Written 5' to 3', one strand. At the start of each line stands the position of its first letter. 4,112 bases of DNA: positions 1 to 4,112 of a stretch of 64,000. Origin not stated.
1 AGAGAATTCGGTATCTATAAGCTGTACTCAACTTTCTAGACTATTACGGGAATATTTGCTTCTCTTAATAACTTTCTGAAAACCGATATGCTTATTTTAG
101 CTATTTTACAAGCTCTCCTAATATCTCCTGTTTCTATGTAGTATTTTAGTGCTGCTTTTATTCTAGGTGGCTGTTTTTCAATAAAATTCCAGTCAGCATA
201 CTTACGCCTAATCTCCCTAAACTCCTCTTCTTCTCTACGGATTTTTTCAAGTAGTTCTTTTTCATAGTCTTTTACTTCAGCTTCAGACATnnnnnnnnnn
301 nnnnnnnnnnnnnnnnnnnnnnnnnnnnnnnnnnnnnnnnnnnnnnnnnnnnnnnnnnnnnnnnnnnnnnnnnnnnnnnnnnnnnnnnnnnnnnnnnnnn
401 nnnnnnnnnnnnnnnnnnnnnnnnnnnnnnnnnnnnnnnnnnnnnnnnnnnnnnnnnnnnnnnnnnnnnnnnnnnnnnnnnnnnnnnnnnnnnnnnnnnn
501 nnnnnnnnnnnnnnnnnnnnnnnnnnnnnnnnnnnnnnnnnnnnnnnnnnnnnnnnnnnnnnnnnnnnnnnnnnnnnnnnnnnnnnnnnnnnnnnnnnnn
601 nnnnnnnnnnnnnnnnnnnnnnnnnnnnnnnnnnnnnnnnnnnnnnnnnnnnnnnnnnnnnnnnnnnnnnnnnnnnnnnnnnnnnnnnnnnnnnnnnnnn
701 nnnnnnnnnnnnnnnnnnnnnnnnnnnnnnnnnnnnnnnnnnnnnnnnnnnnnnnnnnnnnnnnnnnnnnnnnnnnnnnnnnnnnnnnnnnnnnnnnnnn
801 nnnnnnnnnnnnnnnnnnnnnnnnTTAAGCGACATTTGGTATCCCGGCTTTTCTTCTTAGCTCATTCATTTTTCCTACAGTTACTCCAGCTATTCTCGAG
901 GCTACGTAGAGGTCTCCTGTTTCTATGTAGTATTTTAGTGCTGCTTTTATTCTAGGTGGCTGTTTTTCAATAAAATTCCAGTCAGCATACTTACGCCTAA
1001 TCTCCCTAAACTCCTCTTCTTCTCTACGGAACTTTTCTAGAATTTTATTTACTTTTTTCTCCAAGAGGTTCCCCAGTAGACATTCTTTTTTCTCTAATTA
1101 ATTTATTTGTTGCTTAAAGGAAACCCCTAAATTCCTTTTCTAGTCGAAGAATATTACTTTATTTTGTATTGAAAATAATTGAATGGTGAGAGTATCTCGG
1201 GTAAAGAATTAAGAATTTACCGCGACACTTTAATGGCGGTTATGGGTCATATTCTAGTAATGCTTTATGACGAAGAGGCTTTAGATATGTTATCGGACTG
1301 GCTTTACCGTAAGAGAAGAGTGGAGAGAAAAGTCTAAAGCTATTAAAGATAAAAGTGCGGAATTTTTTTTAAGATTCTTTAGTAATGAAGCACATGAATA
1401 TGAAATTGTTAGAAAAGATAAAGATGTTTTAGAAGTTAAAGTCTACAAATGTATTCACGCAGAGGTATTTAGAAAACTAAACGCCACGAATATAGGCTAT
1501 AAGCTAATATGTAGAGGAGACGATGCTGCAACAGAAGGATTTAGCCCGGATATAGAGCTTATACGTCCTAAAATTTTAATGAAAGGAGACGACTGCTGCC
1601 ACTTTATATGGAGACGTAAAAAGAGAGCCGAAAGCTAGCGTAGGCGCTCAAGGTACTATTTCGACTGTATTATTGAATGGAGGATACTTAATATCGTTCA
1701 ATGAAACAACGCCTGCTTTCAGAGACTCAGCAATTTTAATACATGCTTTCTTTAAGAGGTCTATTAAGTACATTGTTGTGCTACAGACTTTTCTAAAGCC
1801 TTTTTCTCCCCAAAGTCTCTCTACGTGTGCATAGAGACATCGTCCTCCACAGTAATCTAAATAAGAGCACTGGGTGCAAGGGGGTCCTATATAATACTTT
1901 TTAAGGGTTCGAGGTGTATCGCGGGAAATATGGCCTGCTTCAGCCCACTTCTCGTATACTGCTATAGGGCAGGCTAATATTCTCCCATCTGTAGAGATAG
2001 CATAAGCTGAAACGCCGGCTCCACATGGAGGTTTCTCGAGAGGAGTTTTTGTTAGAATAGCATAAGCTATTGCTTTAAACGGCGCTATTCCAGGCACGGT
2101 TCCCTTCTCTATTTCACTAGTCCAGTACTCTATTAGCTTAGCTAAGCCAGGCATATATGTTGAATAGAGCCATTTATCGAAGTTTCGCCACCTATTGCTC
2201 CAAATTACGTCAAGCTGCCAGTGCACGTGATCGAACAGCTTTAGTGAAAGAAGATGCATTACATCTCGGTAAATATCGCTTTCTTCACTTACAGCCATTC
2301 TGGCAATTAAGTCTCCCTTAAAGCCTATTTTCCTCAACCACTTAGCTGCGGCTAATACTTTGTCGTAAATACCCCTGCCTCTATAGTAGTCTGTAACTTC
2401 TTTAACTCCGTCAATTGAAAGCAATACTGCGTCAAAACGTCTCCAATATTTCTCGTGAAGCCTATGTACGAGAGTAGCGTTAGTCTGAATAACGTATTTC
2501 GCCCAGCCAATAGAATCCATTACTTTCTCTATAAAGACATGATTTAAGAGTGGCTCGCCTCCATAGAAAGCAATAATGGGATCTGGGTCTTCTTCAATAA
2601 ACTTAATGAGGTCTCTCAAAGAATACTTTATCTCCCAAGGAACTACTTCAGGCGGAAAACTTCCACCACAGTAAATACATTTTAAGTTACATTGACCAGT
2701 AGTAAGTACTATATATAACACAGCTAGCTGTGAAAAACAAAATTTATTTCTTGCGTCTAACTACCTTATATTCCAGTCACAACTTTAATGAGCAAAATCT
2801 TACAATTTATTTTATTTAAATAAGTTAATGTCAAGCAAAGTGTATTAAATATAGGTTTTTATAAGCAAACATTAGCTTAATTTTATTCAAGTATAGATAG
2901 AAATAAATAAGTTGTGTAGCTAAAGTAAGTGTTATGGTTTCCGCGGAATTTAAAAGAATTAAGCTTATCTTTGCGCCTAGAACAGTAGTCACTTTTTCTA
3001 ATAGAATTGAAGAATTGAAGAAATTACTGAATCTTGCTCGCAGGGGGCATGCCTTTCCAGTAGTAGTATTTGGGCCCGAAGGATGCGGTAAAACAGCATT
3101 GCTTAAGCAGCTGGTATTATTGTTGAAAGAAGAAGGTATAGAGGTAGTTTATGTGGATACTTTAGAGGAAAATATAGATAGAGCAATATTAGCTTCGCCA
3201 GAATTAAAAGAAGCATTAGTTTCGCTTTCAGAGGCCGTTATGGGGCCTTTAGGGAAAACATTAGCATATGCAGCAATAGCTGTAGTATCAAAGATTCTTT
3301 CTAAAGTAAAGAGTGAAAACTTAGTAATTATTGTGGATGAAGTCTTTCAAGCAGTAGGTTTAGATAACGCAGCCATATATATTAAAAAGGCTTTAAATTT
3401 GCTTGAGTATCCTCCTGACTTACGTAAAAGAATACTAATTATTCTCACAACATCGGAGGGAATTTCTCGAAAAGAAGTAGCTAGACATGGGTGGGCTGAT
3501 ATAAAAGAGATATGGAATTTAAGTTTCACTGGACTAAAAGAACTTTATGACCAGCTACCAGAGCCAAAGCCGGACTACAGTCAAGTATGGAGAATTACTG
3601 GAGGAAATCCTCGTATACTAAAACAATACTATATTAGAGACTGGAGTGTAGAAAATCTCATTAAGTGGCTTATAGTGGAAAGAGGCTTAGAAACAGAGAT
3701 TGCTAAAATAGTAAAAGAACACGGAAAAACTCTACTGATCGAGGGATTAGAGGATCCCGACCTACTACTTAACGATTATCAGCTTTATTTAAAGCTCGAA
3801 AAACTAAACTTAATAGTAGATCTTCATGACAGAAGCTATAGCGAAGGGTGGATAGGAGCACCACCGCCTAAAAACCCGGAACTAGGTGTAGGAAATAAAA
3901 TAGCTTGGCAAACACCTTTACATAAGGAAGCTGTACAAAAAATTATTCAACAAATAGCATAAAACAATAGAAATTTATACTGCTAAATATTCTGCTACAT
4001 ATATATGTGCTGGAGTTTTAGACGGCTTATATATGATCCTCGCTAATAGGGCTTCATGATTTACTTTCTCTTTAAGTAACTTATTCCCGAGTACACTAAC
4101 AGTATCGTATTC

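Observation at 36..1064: Cassette A: an antitoxin-PIN-antitoxin triad whose two antitoxin genes share a 118-nt perfectly identical core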

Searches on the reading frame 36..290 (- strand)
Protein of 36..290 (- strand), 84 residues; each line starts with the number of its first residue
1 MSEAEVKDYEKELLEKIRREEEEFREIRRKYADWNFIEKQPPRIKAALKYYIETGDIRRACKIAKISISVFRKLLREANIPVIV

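Call 5: search_protein_families(library=pfam, proteins=[window:36-290:-], max_evalue=0.01)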
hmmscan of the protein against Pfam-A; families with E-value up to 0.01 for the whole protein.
window:36-290:- (84 aa): 0 families

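Call 6: search_protein_families(library=pfam, proteins=[window:36-290:-], max_evalue=10)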
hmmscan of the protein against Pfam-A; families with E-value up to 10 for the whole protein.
window:36-290:- (84 aa): 2 families
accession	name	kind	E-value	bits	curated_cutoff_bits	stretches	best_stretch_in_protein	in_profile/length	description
PF03683.19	UPF0175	-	0.021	14.9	27.9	1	57-83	36-62/75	Uncharacterised protein family (UPF0175)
PF24033.1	DUF7342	-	0.053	14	31.6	1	11-51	110-148/150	Family of unknown function (DUF7342)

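Call 7: search_protein_families(library=ncbifam, proteins=[window:36-290:-], max_evalue=10)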
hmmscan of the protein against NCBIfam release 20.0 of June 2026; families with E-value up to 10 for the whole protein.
window:36-290:- (84 aa): 1 family
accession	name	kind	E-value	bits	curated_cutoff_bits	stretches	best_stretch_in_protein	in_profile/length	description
NF004543.0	PRK05888.2-5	equivalog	0.015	14.8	243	1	5-58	126-181/217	NADH-quinone oxidoreductase subunit NuoI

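Call 52: find_related_loci(query=A3, collection=metagenome_contigs, flank=2500)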
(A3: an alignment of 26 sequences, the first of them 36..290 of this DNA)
Query A3 (84 aa) in metagenome_contigs; peptide patterns used: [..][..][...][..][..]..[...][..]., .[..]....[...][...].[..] (x = any residue, [..] = any of these).
582 stretches matched a pattern; 452 encode a relative of the query (tblastn E <= 1e-3); the best 80 are kept; 80 distinct loci.
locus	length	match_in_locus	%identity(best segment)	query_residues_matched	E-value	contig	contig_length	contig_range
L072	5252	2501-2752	100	1-84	7e-51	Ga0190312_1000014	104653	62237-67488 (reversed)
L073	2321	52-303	99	1-84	1e-50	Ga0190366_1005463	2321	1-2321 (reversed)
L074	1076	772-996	71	10-84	4e-33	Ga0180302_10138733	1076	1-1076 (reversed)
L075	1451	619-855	65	5-83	1e-30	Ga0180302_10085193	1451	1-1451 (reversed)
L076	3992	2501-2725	89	10-84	2e-30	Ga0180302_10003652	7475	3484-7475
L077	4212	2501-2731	66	8-84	3e-30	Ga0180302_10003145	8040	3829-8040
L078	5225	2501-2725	67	10-84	2e-29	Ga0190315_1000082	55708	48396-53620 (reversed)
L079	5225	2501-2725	67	10-84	2e-29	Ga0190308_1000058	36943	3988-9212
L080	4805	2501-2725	67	10-84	2e-29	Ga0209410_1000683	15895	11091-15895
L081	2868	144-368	67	10-84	2e-29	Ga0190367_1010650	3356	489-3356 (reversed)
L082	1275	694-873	77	24-83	3e-29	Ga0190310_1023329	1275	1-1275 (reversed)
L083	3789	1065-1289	65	10-84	3e-28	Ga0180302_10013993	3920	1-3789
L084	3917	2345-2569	63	10-84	8e-28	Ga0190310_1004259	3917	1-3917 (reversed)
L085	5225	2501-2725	63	10-84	8e-28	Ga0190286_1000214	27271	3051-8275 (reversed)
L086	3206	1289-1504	67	12-83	1e-27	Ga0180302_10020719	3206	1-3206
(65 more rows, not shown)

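Call 69: predict_structure(alignment_id=A4)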
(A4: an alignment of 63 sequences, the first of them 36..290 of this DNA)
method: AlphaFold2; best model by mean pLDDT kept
length: 84 residues; sequences in the alignment: 63
mean_pLDDT: 96.3   pTM: 0.82
mean pLDDT of the five models: 96.3, 96.3, 95.7, 95.6, 95.1
residues with pLDDT >= 90: 81; 70-90: 3; 50-70: 0; < 50: 0
segments of 3 or more residues with pLDDT < 50: none
pLDDT, mean of each block of 10 residues (from residue 1): 91 95 97 98 99 98 98 98 84
secondary structure, 60 per line:
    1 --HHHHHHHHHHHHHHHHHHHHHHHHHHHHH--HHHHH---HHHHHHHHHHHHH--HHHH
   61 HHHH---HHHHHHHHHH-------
elements in order: H3-31 H34-38 H42-54 H57-64 H68-77

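Call 72: fold_search(model_id=the predicted structure, library=pdb)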
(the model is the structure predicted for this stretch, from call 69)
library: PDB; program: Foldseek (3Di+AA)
matches with E <= 10: 116; with E <= 0.001: 0
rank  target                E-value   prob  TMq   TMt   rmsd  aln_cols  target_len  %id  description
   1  6p0s_A                1.2e+00  0.47  0.35  0.36   4.3        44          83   20  Crystal structure of ternary DNA complex "FX2" containing E. coli Fis and phage lambda Xis (released 2019-06-19)
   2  1f36_A                1.4e+00  0.51  0.33  0.31   2.4        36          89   22  THE CRYSTAL STRUCTURE OF FIS MUTANT K36E REVEALS THAT THE TRANSACTIVATION REGION OF THE FIS PROTEIN CONTAINS EXTENDED  (released 1997-12-24)
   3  5khd_R                1.5e+00  0.41  0.41  0.45   3.3        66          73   17  Structure of 1.75 A BldD C-domain-c-di-GMP complex (released 2016-06-29)
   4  1eto_A                1.7e+00  0.44  0.33  0.32   2.4        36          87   22  THE CRYSTAL STRUCTURE OF E. COLI FIS MUTANT R71L (released 2000-10-11)
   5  6p0t_A                1.7e+00  0.41  0.35  0.34   3.0        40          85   22  Crystal structure of ternary DNA complex "FX(1-2)-1Xis" containing E. coli Fis and phage lambda Xis (released 2019-06-19)
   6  1etw_A                1.8e+00  0.41  0.39  0.42   4.1        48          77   19  THE CRYSTAL STRUCTURE OF E. COLI FIS MUTANT G72D (released 2000-10-11)
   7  4qic_A                1.9e+00  0.38  0.37  0.15   2.8        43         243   30  Co-Crystal Structure of Anti-anti-sigma factor PhyR complexed with Anti-sigma factor NepR from Bartonella quintana (released 2015-07-29)
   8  1ety_A                2.0e+00  0.38  0.39  0.44   4.1        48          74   19  THE CRYSTAL STRUCTURE OF E. COLI WILD-TYPE FIS (released 2000-10-11)
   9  4oaz_R                2.0e+00  0.35  0.40  0.45   3.3        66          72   17  BldD CTD-c-di-GMP complex (released 2014-11-19)
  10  1fia_A                2.0e+00  0.33  0.35  0.37   4.3        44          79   20  CRYSTAL STRUCTURE OF THE FACTOR FOR INVERSION STIMULATION FIS AT 2.0 ANGSTROMS RESOLUTION (released 1993-10-31)
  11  1etq_D                2.0e+00  0.33  0.35  0.36   4.4        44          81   20  THE CRYSTAL STRUCTURE OF E. COLI FIS MUTANT R71Y (released 2000-10-11)
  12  1fia_B                2.1e+00  0.35  0.32  0.34   2.5        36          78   22  CRYSTAL STRUCTURE OF THE FACTOR FOR INVERSION STIMULATION FIS AT 2.0 ANGSTROMS RESOLUTION (released 1993-10-31)
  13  3iv5_B                2.1e+00  0.35  0.32  0.28   2.4        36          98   22  Crystal structure of Fis bound to 27 bp optimal binding sequence F1 (released 2010-04-28)
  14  1etv_A                2.3e+00  0.35  0.39  0.43   4.1        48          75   19  THE CRYSTAL STRUCTURE OF E. COLI FIS MUTANT G72A (released 2000-10-11)
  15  1etq_A                2.3e+00  0.35  0.33  0.32   2.4        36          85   22  THE CRYSTAL STRUCTURE OF E. COLI FIS MUTANT R71Y (released 2000-10-11)
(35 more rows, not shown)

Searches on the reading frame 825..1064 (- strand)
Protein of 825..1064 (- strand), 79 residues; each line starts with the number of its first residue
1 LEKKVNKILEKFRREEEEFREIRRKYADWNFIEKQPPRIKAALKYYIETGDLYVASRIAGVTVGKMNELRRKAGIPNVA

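Call 5: search_protein_families(library=pfam, proteins=[window:825-1064:-], max_evalue=0.01)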
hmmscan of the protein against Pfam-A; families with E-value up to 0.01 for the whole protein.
window:825-1064:- (79 aa): 0 families

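Call 6: search_protein_families(library=pfam, proteins=[window:825-1064:-], max_evalue=10)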
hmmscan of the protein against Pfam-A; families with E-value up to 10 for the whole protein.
window:825-1064:- (79 aa): 2 families
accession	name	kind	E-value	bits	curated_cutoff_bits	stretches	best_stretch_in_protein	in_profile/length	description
PF24033.1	DUF7342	-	0.12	12.8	31.6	1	14-46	116-148/150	Family of unknown function (DUF7342)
PF10092.14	DUF2330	-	0.2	11.2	24.7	1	34-62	143-171/279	Uncharacterized protein conserved in bacteria (DUF2330)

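Call 7: search_protein_families(library=ncbifam, proteins=[window:825-1064:-], max_evalue=10)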
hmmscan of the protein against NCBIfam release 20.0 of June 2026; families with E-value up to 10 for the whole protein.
window:825-1064:- (79 aa): 1 family
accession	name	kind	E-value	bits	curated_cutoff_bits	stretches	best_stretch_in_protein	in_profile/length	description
NF042982.1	MFR_Fp_SdhA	equivalog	0.025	13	1100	1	9-70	505-565/612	8-methylmenaquinol:fumarate reductase flavoprotein subunit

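Call 35: search_protein_families(library=pfam, alignment_id=A2, max_evalue=0.01)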
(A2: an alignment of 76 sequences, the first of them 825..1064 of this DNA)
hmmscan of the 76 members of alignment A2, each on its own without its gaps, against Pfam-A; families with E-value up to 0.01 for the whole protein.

A. member 1, window:825-1064:- (79 aa): 0 families

B. families by the number of members that match (of 76 scanned): 3 families
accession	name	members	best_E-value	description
PF03683.19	UPF0175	9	0.00037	Uncharacterised protein family (UPF0175)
PF08281.18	Sigma70_r4_2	1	0.0079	Sigma-70, region 4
PF24033.1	DUF7342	1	0.0083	Family of unknown function (DUF7342)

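Call 37: search_solved_structures(query=A2, max_evalue=1, show_alignments=2)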
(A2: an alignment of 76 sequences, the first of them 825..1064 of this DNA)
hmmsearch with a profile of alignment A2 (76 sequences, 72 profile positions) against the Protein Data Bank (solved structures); distinct sequences matched with E-value up to 1: 1.
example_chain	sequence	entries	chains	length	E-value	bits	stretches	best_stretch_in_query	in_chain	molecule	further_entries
9u5s_R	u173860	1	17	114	0.96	12.3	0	8-28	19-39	Lipoprotein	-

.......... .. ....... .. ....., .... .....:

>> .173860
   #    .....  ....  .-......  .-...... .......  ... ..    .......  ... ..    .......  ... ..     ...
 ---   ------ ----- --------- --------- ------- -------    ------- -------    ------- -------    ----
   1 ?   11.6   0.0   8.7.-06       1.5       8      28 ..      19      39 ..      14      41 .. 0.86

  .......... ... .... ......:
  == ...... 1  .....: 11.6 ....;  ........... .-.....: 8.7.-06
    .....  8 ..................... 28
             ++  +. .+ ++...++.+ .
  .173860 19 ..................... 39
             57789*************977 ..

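Call 40: find_homologous_proteins(query=A2, max_evalue=0.001)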
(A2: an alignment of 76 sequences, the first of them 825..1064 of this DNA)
Query A2 (76 sequences) (79 aa, profile of the alignment): 1045 proteins with E <= 0.001 among 6060 candidates; the best 120 are listed.
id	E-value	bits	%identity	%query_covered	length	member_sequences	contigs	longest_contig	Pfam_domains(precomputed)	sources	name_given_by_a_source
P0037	3.8e-35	137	76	90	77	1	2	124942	-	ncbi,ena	-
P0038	3.8e-35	137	76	90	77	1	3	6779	-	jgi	-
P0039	5.6e-35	136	77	67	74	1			-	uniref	uniref:PaREP6 n=1 Tax=Ignisphaera aggregans TaxID=334771 RepID=A0A7J3Z629_9CREN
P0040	6.4e-35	136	77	67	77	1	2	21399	-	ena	-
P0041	6.4e-35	136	77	67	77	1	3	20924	-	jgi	-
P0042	1.1e-34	136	76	89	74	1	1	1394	-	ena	-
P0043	1.2e-34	135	76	89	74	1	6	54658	-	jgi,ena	-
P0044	1.2e-34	135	77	67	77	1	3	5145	-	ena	-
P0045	1.2e-34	135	77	67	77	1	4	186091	-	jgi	jgi:hypothetical protein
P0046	1.4e-34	135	87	67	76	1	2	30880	-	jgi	-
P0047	1.5e-34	135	87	67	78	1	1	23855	-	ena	-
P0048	1.7e-34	135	81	92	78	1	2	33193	-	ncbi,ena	-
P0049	1.7e-34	135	81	92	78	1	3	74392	-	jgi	-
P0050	1.8e-34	135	80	68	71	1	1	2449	-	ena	-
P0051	1.9e-34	135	80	68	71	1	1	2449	-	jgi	-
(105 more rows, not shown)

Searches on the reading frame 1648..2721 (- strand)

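Call 5: search_protein_families(library=pfam, proteins=[window:1648-2721:-], max_evalue=0.01)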
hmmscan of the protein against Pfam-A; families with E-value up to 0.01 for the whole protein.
window:1648-2721:- (357 aa): 1 family
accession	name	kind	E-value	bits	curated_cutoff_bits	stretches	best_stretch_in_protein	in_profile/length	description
PF04055.27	Radical_SAM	-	5.3e-15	56.4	29.5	1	6-139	2-145/166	Radical SAM superfamily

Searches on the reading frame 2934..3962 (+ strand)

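Call 5: search_protein_families(library=pfam, proteins=[window:2934-3962:+], max_evalue=0.01)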
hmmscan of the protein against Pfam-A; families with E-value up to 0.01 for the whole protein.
window:2934-3962:+ (342 aa): 11 families
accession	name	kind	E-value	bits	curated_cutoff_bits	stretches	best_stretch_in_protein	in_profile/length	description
PF01637.24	ATPase_2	-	1.1e-53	182.8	33.2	1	21-231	1-224/225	ATPase domain predominantly from Archaea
PF13401.12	AAA_22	-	7.1e-08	33.3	27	1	42-171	7-120/130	AAA domain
PF20720.3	nSTAND3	-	1.3e-06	28.7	27.2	1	43-79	20-56/155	Novel STAND NTPase 3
PF13191.12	AAA_16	-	2.7e-06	28.4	32.6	1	24-137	8-141/167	AAA ATPase domain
PF25199.1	nSTAND_NTPase5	-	5e-06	26.9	34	1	35-85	36-87/145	Novel STAND NTPase 5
PF13173.12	AAA_14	-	2.4e-05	24.8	27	1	42-175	4-99/129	AAA domain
PF02492.25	cobW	-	0.0001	22.4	20.7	1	43-125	3-81/180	CobW/HypB/UreG, nucleotide-binding domain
PF00004.35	AAA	-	0.00023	22.1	21.2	1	44-174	2-109/131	ATPase family associated with various cellular activities (AAA)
PF03205.20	MobB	-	0.00045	20.6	26.6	1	44-79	3-38/133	Molybdopterin guanine dinucleotide synthesis protein B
PF05729.18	NACHT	-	0.00063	20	26.7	1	43-70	3-30/167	NACHT domain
PF00437.27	T2SSE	-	0.01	15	24.9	0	27-82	130-185/370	Type II/IV secretion system protein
